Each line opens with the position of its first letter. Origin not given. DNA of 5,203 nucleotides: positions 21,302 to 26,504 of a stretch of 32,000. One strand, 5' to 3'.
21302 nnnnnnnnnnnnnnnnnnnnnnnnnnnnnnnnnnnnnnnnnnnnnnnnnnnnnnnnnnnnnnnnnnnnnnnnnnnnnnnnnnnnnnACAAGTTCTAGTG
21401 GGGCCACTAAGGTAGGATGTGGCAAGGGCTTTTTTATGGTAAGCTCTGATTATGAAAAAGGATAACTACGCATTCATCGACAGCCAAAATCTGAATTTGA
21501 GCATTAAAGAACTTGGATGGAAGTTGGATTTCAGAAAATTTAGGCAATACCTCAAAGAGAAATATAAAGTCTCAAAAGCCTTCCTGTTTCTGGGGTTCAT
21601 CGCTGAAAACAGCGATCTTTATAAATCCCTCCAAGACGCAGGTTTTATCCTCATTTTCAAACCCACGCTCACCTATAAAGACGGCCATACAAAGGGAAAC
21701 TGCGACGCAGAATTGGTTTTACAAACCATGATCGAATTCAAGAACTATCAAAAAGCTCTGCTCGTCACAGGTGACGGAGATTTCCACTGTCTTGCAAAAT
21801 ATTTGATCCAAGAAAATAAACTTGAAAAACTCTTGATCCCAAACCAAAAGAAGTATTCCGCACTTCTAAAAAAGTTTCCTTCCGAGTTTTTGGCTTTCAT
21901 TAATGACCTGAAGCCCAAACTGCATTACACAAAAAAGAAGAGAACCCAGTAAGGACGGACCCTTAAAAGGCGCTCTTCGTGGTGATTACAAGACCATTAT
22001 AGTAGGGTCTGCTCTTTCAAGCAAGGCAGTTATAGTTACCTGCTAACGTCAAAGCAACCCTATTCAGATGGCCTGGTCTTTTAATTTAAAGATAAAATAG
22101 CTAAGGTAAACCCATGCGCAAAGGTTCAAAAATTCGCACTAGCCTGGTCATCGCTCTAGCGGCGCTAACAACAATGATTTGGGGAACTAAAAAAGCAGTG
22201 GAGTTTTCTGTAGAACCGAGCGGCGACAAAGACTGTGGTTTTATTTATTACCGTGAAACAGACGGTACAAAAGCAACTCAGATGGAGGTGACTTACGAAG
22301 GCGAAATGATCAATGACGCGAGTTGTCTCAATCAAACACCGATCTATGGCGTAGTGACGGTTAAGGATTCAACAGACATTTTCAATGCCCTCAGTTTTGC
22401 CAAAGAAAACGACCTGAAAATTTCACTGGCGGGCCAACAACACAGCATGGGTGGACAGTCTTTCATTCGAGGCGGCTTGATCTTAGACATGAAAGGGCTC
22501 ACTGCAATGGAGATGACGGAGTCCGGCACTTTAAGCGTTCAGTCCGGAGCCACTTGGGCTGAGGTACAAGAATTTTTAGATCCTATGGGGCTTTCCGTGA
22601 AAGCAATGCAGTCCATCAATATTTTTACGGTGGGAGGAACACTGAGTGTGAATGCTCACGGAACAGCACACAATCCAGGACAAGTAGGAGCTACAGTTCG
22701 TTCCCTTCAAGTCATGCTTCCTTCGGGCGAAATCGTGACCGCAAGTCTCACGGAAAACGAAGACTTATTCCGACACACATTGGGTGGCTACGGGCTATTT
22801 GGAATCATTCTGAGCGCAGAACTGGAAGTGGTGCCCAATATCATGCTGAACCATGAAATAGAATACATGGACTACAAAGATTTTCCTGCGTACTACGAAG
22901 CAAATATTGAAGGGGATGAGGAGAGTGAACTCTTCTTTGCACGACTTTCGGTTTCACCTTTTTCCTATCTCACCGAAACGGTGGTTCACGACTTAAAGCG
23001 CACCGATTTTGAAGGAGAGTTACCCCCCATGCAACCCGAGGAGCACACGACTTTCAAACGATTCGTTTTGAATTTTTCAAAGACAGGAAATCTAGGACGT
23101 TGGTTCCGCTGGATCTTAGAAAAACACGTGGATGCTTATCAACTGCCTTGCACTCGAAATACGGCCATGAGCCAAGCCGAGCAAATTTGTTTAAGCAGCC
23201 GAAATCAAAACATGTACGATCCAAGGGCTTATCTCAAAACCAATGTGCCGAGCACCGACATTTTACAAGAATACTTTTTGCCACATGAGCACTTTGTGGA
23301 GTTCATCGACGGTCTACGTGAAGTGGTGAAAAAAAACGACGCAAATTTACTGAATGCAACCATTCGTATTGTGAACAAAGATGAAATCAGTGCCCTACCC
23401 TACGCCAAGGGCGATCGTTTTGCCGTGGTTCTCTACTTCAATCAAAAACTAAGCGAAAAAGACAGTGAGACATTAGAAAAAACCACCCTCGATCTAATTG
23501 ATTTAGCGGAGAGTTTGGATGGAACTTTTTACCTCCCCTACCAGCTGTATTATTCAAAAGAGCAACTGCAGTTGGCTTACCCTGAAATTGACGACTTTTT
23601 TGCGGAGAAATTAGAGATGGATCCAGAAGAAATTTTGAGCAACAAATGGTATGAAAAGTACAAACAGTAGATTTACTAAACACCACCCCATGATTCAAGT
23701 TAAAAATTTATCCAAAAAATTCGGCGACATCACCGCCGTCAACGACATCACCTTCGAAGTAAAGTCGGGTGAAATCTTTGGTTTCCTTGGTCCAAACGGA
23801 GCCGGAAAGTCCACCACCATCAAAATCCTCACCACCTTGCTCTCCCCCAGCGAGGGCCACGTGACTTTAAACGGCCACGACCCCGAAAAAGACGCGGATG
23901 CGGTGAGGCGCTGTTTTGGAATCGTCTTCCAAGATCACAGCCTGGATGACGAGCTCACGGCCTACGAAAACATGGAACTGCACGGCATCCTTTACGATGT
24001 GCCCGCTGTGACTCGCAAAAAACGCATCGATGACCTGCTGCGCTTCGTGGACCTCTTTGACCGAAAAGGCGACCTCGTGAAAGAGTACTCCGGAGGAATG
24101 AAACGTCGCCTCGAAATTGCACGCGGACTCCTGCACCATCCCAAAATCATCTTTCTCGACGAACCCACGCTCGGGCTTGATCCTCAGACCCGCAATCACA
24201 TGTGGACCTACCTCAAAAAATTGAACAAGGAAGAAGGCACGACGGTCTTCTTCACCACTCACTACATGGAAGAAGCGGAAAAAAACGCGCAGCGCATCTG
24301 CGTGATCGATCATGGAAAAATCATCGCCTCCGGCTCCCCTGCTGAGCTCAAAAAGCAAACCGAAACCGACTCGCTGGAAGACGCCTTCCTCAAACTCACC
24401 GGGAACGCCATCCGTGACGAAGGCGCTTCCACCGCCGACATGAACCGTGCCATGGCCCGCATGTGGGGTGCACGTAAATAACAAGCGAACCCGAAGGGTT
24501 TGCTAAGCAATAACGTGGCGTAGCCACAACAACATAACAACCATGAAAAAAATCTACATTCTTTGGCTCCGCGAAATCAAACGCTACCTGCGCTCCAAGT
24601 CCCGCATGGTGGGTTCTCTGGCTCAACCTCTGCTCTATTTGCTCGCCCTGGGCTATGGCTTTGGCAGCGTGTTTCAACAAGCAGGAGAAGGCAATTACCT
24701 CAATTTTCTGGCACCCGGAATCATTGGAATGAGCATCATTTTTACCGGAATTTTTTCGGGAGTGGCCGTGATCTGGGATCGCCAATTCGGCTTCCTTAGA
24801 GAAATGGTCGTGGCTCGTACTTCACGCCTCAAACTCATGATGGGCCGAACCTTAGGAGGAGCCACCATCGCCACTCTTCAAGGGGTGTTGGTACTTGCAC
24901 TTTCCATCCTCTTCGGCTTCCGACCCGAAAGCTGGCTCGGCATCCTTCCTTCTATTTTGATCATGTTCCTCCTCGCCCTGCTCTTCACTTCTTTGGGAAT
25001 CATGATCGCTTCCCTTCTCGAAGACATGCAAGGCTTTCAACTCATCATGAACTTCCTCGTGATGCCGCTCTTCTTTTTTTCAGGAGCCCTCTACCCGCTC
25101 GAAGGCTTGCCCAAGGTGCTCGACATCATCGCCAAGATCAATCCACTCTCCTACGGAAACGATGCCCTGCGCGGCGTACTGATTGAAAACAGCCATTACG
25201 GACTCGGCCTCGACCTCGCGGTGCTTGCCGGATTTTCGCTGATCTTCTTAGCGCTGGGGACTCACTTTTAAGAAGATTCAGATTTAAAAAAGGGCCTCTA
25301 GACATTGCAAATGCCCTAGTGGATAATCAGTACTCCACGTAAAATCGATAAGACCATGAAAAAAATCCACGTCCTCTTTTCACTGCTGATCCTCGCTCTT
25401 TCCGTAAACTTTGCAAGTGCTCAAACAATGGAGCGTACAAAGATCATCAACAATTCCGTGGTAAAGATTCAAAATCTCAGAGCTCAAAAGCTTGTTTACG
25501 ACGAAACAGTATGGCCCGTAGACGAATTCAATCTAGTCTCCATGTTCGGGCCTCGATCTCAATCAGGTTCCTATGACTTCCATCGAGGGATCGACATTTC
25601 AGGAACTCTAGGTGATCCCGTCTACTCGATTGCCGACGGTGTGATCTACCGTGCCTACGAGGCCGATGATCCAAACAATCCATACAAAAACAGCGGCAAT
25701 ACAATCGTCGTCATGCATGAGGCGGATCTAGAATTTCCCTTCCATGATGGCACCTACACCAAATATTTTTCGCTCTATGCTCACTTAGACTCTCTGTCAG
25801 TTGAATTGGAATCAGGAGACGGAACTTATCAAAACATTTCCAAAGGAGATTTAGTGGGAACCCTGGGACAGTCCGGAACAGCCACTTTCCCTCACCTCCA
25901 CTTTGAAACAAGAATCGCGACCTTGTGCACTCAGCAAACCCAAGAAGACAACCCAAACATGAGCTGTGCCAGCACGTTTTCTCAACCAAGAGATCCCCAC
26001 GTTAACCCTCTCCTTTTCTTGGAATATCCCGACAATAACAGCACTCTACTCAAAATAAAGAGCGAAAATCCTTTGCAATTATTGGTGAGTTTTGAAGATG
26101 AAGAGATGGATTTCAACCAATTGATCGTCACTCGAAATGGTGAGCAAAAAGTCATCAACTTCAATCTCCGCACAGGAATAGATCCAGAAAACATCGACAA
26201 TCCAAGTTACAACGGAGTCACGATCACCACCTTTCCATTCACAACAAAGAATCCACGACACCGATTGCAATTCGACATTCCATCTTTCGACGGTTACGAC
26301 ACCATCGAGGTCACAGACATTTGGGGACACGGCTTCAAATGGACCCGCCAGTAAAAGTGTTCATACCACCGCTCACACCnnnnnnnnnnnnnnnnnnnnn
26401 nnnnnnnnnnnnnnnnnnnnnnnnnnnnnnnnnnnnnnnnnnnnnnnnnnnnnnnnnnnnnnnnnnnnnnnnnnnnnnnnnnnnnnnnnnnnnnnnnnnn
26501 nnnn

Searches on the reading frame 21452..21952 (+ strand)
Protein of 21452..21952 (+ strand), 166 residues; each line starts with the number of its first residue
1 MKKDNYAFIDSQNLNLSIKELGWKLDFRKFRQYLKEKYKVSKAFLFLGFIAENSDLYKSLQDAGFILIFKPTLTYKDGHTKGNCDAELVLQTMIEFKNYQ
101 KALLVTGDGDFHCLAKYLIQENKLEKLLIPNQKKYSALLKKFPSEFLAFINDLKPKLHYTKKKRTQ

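Call 32: search_protein_families(library=pfam, proteins=[window:21452-21952:+], max_evalue=0.001)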
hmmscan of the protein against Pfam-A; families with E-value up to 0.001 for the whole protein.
window:21452-21952:+ (166 aa): 1 family
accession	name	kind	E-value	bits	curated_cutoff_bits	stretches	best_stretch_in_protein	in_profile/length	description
PF01936.24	NYN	-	6.8e-13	49.8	24.2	1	8-141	5-136/145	NYN domain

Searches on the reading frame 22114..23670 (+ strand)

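Call 32: search_protein_families(library=pfam, proteins=[window:22114-23670:+], max_evalue=0.001)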
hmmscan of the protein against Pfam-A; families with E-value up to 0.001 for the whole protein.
window:22114-23670:+ (518 aa): 2 families
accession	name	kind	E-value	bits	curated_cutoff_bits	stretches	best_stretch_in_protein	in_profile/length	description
PF01565.28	FAD_binding_4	-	3.7e-25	88.7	26.4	1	79-210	3-138/139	FAD binding domain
PF04030.19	ALO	-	0.00018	21.8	23.1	1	236-515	2-257/258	D-arabinono-1,4-lactone oxidase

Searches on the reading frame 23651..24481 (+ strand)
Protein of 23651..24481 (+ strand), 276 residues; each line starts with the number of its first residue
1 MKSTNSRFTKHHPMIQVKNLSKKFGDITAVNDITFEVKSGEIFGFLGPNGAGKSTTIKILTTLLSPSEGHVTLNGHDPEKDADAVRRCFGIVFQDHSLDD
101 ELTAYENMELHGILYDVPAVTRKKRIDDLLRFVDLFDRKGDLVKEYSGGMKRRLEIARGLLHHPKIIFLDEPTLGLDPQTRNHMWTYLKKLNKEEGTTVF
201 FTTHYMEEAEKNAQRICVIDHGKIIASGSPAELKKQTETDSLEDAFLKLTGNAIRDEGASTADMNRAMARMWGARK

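Call 32: search_protein_families(library=pfam, proteins=[window:23651-24481:+], max_evalue=0.001)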
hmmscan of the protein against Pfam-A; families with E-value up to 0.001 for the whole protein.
window:23651-24481:+ (276 aa): 6 families
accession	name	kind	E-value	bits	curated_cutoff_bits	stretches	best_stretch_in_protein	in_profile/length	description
PF00005.33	ABC_tran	-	2.3e-35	122.6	25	1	30-173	1-136/137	ABC transporter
PF13304.12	AAA_21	-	3.5e-10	40.9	27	1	145-204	237-298/304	AAA domain, putative AbiEii toxin, Type IV TA system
PF13175.12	AAA_15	-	2.3e-07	31.2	32.1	0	165-204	330-369/374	AAA ATPase domain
PF13555.12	AAA_29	-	0.00022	21.4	27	1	34-74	16-55/61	P-loop containing region of AAA domain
PF13476.12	AAA_23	-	0.0005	21.2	27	1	32-64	12-43/201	AAA domain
PF13173.12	AAA_14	-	0.00057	20.3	27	0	42-84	4-46/129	AAA domain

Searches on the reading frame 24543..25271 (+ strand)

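Call 32: search_protein_families(library=pfam, proteins=[window:24543-25271:+], max_evalue=0.001)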
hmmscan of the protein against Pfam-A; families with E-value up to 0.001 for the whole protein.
window:24543-25271:+ (242 aa): 2 families
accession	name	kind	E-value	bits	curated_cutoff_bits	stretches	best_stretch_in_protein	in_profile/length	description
PF01061.29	ABC2_membrane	-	1.7e-41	142.5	26.9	1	4-213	3-210/211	ABC-2 type transporter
PF12698.13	ABC2_membrane_3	-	5.5e-23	82.1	31.6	1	48-239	156-345/347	ABC-2 family transporter protein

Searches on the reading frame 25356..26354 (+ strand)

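Call 32: search_protein_families(library=pfam, proteins=[window:25356-26354:+], max_evalue=0.001)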
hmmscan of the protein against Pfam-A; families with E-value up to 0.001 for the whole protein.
window:25356-26354:+ (332 aa): 1 family
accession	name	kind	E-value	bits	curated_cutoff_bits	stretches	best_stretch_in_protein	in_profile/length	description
PF01551.29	Peptidase_M23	-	1.3e-17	64.2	28.7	1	75-187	2-89/96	Peptidase family M23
